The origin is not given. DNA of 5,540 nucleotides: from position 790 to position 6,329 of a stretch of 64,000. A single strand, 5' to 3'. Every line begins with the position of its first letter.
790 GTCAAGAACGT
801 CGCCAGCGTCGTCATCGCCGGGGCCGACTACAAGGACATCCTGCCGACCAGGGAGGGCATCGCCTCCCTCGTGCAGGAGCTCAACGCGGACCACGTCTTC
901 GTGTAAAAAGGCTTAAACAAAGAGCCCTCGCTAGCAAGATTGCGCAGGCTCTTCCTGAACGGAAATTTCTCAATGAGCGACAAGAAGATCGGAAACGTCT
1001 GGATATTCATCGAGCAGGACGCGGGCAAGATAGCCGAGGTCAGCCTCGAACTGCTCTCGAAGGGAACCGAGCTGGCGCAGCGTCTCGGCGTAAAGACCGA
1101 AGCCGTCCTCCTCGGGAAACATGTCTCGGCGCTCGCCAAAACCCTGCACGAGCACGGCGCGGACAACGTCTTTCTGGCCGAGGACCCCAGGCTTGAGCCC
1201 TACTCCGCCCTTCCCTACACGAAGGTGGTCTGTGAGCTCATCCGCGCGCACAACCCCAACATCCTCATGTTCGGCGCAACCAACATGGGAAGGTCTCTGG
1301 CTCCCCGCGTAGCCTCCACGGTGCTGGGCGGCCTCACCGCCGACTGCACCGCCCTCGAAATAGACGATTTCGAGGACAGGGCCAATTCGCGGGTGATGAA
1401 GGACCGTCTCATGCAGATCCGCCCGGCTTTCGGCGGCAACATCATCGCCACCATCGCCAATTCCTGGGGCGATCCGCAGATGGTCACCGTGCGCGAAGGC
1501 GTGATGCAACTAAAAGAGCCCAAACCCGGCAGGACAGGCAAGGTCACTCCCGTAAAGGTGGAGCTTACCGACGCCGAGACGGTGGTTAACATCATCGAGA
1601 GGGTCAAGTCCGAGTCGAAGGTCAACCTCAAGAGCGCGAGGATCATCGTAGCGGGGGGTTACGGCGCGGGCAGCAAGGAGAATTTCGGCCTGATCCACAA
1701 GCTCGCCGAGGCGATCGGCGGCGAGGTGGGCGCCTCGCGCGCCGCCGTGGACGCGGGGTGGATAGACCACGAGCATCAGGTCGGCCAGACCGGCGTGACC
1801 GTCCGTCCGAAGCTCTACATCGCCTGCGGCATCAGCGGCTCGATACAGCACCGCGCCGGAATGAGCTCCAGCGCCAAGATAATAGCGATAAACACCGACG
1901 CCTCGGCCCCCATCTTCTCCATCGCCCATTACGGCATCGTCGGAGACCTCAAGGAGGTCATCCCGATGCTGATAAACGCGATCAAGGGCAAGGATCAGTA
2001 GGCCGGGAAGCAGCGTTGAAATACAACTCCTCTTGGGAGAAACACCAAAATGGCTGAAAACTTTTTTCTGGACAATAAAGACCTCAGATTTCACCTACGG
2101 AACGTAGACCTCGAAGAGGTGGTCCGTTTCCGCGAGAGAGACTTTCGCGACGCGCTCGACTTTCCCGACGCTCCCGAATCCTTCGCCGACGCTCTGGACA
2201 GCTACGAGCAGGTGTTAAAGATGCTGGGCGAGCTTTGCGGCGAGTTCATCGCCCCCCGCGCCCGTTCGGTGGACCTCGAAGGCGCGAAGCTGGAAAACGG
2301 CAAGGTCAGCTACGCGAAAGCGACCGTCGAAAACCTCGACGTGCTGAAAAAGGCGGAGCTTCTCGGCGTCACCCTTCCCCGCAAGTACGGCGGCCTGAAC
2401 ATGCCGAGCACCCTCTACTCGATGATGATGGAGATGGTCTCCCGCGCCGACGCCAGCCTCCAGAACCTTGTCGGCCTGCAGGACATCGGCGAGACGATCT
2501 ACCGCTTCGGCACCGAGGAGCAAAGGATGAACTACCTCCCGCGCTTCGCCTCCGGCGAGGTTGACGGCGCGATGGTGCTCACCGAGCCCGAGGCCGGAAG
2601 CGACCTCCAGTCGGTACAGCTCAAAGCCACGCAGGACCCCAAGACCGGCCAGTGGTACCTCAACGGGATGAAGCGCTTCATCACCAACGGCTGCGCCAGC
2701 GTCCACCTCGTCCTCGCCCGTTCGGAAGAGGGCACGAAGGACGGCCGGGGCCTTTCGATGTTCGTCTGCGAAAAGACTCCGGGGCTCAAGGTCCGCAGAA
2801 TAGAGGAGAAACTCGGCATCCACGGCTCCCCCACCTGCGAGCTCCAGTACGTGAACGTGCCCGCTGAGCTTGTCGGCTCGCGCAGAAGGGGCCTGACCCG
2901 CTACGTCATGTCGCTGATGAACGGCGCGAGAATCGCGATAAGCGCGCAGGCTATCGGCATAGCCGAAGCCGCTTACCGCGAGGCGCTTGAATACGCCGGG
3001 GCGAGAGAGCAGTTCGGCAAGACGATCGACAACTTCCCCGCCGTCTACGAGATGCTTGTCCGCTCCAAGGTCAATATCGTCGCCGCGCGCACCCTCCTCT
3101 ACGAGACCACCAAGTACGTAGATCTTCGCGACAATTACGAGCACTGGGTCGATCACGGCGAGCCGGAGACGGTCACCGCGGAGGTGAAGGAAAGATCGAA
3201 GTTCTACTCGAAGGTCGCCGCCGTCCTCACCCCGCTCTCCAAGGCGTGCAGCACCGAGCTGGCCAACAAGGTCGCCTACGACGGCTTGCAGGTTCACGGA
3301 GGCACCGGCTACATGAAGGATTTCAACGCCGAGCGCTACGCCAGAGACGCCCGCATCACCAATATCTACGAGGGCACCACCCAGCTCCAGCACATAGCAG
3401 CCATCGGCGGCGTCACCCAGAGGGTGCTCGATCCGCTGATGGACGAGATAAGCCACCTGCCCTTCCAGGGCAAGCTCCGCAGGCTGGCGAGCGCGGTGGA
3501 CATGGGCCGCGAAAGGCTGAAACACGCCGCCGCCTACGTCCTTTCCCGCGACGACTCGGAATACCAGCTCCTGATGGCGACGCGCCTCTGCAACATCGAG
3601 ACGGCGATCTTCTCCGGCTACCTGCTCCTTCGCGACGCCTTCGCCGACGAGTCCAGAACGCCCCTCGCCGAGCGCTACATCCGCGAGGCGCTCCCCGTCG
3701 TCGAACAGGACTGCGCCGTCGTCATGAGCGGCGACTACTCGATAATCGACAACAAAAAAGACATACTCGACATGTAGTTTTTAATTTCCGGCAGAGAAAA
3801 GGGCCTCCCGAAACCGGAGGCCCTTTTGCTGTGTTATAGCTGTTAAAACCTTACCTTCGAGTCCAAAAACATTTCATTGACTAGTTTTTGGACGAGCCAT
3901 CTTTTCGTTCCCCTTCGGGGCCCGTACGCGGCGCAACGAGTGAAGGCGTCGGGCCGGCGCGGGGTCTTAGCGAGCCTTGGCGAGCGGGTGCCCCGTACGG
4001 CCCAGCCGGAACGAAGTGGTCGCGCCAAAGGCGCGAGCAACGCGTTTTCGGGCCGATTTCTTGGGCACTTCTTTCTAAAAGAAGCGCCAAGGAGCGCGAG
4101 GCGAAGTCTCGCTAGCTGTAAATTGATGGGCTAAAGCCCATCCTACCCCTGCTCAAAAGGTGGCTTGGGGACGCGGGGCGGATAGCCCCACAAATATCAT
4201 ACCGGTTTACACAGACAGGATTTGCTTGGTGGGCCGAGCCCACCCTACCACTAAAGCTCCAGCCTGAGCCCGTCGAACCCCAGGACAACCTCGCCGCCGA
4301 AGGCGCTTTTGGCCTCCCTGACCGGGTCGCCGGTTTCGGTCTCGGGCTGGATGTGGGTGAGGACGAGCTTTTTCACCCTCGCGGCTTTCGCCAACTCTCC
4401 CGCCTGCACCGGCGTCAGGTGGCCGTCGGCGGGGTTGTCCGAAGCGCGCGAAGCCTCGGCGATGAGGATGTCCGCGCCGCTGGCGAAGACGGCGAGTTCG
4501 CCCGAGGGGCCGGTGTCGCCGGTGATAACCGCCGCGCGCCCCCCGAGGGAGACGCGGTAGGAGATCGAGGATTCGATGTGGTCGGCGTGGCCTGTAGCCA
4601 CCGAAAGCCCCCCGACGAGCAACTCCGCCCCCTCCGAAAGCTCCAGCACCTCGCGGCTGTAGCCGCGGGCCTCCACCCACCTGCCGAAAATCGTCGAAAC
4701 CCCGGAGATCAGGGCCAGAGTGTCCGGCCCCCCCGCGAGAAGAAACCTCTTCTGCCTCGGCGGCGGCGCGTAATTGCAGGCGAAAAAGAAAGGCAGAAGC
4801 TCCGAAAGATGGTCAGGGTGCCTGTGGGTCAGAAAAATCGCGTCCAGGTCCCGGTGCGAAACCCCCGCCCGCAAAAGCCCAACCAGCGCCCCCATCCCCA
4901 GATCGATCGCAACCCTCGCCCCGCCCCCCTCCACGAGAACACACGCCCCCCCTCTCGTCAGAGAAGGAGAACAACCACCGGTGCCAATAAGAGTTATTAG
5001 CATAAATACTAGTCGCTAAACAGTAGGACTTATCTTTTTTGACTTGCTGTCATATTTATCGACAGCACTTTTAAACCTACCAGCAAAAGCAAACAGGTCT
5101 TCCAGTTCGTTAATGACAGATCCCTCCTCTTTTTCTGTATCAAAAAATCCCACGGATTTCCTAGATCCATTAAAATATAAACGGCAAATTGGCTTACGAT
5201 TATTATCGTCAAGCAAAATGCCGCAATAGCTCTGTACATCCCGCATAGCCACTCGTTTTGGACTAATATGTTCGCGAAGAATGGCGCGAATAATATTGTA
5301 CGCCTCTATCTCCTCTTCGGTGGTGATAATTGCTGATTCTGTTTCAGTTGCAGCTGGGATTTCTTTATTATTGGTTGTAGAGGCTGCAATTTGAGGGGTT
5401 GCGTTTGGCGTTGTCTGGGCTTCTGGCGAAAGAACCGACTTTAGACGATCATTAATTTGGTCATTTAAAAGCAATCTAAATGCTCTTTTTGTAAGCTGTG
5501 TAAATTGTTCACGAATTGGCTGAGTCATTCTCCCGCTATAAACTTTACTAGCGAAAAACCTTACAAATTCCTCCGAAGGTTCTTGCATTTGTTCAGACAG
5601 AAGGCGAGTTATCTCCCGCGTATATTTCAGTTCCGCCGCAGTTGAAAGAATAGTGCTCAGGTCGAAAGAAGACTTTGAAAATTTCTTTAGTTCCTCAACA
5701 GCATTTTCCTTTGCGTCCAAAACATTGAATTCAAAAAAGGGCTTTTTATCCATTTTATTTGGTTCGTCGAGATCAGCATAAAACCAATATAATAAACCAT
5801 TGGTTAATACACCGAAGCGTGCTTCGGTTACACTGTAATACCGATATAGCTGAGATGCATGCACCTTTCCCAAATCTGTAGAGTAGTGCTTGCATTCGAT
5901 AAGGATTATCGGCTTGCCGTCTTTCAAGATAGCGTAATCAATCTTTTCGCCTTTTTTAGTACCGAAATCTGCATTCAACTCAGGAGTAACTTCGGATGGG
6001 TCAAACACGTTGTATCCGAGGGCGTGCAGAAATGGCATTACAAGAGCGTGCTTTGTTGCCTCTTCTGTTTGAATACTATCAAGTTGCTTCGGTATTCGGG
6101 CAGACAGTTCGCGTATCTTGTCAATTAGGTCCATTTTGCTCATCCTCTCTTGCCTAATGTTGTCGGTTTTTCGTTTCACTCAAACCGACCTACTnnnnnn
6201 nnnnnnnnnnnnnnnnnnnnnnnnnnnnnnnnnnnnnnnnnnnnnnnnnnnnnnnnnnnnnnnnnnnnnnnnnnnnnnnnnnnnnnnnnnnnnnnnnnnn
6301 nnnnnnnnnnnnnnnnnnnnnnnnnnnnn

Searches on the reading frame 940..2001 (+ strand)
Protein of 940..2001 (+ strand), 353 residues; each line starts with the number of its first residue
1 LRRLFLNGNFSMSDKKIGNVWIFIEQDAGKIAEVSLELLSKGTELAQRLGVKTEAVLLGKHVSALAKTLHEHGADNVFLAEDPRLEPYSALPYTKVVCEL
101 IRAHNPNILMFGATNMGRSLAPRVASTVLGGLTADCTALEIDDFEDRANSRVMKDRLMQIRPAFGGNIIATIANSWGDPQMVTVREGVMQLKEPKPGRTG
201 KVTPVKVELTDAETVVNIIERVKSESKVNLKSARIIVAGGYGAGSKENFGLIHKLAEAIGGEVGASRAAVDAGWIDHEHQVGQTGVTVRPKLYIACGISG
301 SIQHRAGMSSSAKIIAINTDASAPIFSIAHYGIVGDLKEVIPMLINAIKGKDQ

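Call 59: find_encoding_contigs(protein=window:940-2001:+, flank=10000, max_places=5)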
Protein window:940-2001:+ (353 aa): no gene with exactly this product is on record in the collection.

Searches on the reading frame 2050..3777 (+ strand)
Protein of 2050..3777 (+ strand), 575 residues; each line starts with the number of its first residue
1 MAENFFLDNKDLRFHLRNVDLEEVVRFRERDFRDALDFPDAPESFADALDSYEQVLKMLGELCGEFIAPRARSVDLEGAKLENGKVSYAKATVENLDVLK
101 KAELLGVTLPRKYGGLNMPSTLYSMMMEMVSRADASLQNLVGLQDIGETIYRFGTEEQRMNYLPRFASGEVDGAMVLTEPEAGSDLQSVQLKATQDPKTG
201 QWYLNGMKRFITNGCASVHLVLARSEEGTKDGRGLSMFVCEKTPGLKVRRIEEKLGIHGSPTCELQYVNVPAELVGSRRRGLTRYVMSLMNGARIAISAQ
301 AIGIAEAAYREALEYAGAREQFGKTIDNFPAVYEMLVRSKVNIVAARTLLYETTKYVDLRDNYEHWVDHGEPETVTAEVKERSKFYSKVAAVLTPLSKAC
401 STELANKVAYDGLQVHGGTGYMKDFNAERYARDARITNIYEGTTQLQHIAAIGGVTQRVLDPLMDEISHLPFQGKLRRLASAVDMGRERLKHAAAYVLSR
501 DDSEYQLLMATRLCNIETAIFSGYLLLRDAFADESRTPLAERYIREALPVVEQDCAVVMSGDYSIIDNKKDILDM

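Call 13: search_protein_families(library=ncbifam, proteins=[window:2050-3777:+])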
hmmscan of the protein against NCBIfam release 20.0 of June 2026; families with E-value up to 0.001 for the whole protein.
window:2050-3777:+ (575 aa): 22 families
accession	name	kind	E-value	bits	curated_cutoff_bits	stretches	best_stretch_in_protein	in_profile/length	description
NF042972.1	AcrlCoAredClosAcrC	equivalog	2.9e-72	243.4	640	2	93-355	39-303/378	acryloyl-CoA reductase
NF058590.1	AcCoDHFadEBacil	equivalog_domain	2e-57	195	600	1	56-460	25-415/586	acyl-CoA dehydrogenase FadE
NF043006.1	CyhCrbnylCoADH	equivalog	3.1e-53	181.1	650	2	92-358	37-305/380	cyclohexane-1-carbonyl-CoA dehydrogenase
NF042439.1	SulpropCoADesulf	equivalog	4.7e-52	177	600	1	92-448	26-363/379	3-sulfinopropanoyl-CoA desulfinase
NF045552.1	GlutCoADH_Des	equivalog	4.9e-46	157.6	470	1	100-446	47-370/387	glutaryl-CoA dehydrogenase Acd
NF008997.0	PRK12341.1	equivalog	8.5e-44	150.1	537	2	103-357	52-305/382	acyl-CoA dehydrogenase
NF045652.1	ProlPCPDhRedW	equivalog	1.3e-41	142.6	650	1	101-358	42-304/376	L-prolyl-[peptidyl-carrier protein] dehydrogenase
NF053553.1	prodigi_MBC_PigA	equivalog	4.1e-33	115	500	1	107-364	53-315/381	prodigiosin MBC biosynthesis dehydrogenase PigA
NF052270.1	Staph_DH_FadE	equivalog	1.6e-31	109.5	600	1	113-350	77-315/400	acyl-CoA dehydrogenase FadE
NF002885.1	PRK03354.1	equivalog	4.8e-31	108.1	540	1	107-356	54-301/378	crotonobetainyl-CoA dehydrogenase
TIGR03207.1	cyc_hxne_CoA_dh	equivalog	4.8e-25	88.1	575.35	1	98-447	37-363/372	cyclohexanecarboxyl-CoA dehydrogenase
NF007000.1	PRK09463.1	subfamily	4.4e-24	84.8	600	1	94-357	77-356/726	acyl-CoA dehydrogenase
TIGR03204.1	pimC_large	equivalog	3.6e-21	75.5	623.85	1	80-345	30-293/395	pimeloyl-CoA dehydrogenase large subunit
TIGR04022.1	sulfur_SfnB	equivalog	7.6e-19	67.8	430.9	1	93-439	36-364/391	SfnB family sulfur acquisition oxidoreductase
NF009586.0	PRK13026.1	subfamily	3.1e-18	65.5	608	1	94-341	112-380/777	acyl-CoA dehydrogenase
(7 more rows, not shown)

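Call 55: find_homologous_proteins(query=window:2050-3777:+, max_evalue=1e-100)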
Query window:2050-3777:+ (575 aa): 7969 proteins with E <= 1e-100 among 8000 candidates; the best 120 are listed.
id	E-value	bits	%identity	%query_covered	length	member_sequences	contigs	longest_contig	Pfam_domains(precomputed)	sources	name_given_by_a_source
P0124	0.0e+0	1286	100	100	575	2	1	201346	PF02770.25,PF00441.30,PF08028.17,PF02771.22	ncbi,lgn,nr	ncbi:acyl-CoA dehydrogenase [bacterium]|nr:MAG: acyl-CoA dehydrogenase [bacterium]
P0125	8.5e-284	960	75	100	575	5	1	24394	PF02770.25,PF22924.2,PF00441.30,PF08028.17,PF02771.22,PF12186.14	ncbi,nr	ncbi:MAG: acyl-CoA dehydrogenase [Deltaproteobacteria bacterium]|nr:MAG: acyl-CoA dehydrogenase [Del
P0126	3.0e-282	955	74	100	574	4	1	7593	PF02770.25,PF00441.30,PF08028.17,PF02771.22,PF12186.14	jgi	-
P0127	5.9e-282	954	74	100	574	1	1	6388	PF02770.25,PF00441.30,PF08028.17,PF02771.22,PF12186.14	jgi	jgi:alkylation response protein AidB-like acyl-CoA dehydrogenase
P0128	1.9e-281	952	73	100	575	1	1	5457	PF02770.25,PF00441.30,PF08028.17,PF02771.22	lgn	-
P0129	2.8e-281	952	73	100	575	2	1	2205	PF02770.25,PF00441.30,PF08028.17,PF02771.22,PF12186.14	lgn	-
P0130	3.3e-281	952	74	100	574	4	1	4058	PF02770.25,PF00441.30,PF08028.17,PF02771.22,PF12186.14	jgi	jgi:alkylation response protein AidB-like acyl-CoA dehydrogenase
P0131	6.5e-281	951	74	100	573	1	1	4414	PF02770.25,PF00441.30,PF08028.17,PF02771.22,PF12186.14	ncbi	-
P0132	7.6e-281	950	73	100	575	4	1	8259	PF02770.25,PF00441.30,PF08028.17,PF02771.22,PF12186.14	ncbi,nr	ncbi:MAG TPA: acyl-CoA dehydrogenase family protein [Deferrisomatales bacterium]|nr:acyl-CoA dehydro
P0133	2.4e-280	949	72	100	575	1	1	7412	PF02770.25,PF00441.30,PF08028.17,PF02771.22,PF12186.14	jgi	jgi:alkylation response protein AidB-like acyl-CoA dehydrogenase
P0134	8.7e-280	947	74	100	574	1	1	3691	PF02770.25,PF00441.30,PF08028.17,PF02771.22,PF12186.14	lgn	-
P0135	1.7e-279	946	73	100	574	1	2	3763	PF02770.25,PF22924.2,PF00441.30,PF08028.17,PF02771.22,PF12186.14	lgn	-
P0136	3.2e-279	945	73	100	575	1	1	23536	PF02770.25,PF00441.30,PF08028.17,PF02771.22,PF12186.14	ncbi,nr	ncbi:MAG: acyl-CoA dehydrogenase family protein [Deltaproteobacteria bacterium]|nr:acyl-CoA dehydrog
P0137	9.3e-279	944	73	100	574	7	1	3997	PF02770.25,PF22924.2,PF00441.30,PF08028.17,PF02771.22,PF12186.14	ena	-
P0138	2.3e-278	942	73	100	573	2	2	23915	PF02770.25,PF00441.30,PF08028.17,PF02771.22,PF12186.14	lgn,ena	-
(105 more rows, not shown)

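Call 60: find_encoding_contigs(protein=P0124, flank=10000, max_places=5)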
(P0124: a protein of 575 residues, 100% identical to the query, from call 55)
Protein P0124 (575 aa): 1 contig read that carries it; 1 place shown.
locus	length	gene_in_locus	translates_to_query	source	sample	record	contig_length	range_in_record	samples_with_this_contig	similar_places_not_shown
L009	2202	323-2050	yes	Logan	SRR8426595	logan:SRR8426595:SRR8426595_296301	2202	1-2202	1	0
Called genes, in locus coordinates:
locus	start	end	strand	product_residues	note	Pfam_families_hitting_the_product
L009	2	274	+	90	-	?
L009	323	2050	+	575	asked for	PF02771:Acyl-CoA_dh_N, PF02770:Acyl-CoA_dh_M, PF00441:Acyl-CoA_dh_1, PF08028:Acyl-CoA_dh_2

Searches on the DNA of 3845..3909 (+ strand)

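Call 45: build_rna_model(alignment_id=A4, structure=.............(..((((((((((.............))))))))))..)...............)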
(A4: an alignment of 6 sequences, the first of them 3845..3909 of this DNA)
Model R1 built from alignment A4 (6 sequences, 67 columns); structure: as given.
model positions 65; base pairs 11; branch points 0; effective number of sequences 3.6; information 0.863 bits per position. Calibrated on 0.2 Mb of random sequence (short: E-values are rough).
structure used (alignment columns):
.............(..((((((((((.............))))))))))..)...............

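Call 46: search_with_rna_model(model_id=R1, source=window, filters=off, max_evalue=10)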
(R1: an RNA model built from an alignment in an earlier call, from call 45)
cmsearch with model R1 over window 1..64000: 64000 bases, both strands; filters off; matches with E-value up to 10: 17.
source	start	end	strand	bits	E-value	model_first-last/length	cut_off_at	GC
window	6208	6272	+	89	7.5e-17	1-65/65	no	0.48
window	31304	31368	+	83.2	1.3e-15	1-65/65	no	0.42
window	15961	16025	+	81.1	3.6e-15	1-65/65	no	0.45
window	3845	3909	+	78.9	1.1e-14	1-65/65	no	0.37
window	15871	15935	-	78.4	1.4e-14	1-65/65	no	0.46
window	6944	7007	+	70.7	6.3e-13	1-65/65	no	0.47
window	3861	3893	-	17.3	0.17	17-49/65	no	0.33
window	46690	46726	-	16.3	0.28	1-65/65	no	0.51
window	40605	40661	-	13.5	1.1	1-65/65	no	0.49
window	6224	6256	-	12.5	1.9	17-49/65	no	0.52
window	31320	31352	-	12.3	2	17-49/65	no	0.39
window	15977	16009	-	12.3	2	17-49/65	no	0.39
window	15887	15919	+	10.2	5.7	17-49/65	no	0.55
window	31259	31280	-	10.2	5.9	1-65/65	no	0.5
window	46855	46884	+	9.5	8.3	1-65/65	no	0.47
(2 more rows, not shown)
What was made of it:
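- Checked: The next best match has E 0.17 (call 46).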

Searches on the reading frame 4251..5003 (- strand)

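Call 13: search_protein_families(library=ncbifam, proteins=[window:4251-5003:-])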
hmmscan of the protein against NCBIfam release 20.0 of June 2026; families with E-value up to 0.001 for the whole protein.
window:4251-5003:- (250 aa): 13 families
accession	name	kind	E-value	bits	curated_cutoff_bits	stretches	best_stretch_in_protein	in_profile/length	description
NF041851.1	cyc_nuc_deg_phdiest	equivalog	5.1e-33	114.5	400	1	1-249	1-252/253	cyclic nucleotide-degrading phosphodiesterase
TIGR02651.1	RNase_Z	equivalog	3e-29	102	292.95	2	3-151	2-147/302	ribonuclease Z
NF000801.0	PRK00055.1-3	equivalog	4.1e-27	95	252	2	2-152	3-153/307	ribonuclease Z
NF000806.0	PRK00055.2-4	equivalog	2.6e-18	66.2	363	1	3-248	4-274/280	ribonuclease Z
NF041257.1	GntH_guanitoxin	equivalog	3.7e-18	65.5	333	2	1-74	13-89/374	guanitoxin biosynthesis MBL fold metallo-hydrolase GntH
NF000805.0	PRK00055.2-3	equivalog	5.2e-15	55.5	416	1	154-247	200-297/307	ribonuclease Z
NF000800.0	PRK00055.1-1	equivalog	3.1e-14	52.7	398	2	153-220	202-273/305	ribonuclease Z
TIGR02649.1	true_RNase_BN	exception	4.4e-10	39.1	563.7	1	149-220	197-272/304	ribonuclease BN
NF002558.0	PRK02126.1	subfamily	7.5e-09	35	315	1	169-235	260-332/345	ribonuclease Z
NF038231.1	MBL_Geo_Pelo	equivalog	3.4e-07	30.1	360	1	16-248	31-249/250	GPMC system MBL fold metallohydrolase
NF000804.0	PRK00055.2-1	equivalog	1.8e-06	27.3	402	1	147-235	194-285/306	ribonuclease Z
TIGR03307.1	PhnP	equivalog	0.00011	21.7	272.25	0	13-74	31-88/249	phosphonate metabolism protein PhnP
TIGR03675.1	arCOG00543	equivalog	0.00018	19.9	580.2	1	17-81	186-256/631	beta-CASP ribonuclease aCPSF1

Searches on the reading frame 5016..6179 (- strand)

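Call 13: search_protein_families(library=ncbifam, proteins=[window:5016-6179:-])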
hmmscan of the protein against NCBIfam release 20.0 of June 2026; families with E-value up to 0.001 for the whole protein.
window:5016-6179:- (387 aa): 0 families

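Call 36: search_protein_families(library=pfam, proteins=[window:5016-6179:-], max_evalue=0.01)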
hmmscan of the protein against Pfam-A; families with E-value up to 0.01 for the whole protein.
window:5016-6179:- (387 aa): 2 families
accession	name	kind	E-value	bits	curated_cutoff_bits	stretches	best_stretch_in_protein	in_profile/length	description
PF04313.20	HSDR_N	-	4.7e-17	63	25.1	1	37-141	2-197/198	Type I restriction enzyme R protein N terminus (HSDR_N)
PF13588.12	HSDR_N_2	-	5.1e-12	46.3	25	1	39-135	2-95/110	Type I restriction enzyme R protein N terminus (HSDR_N)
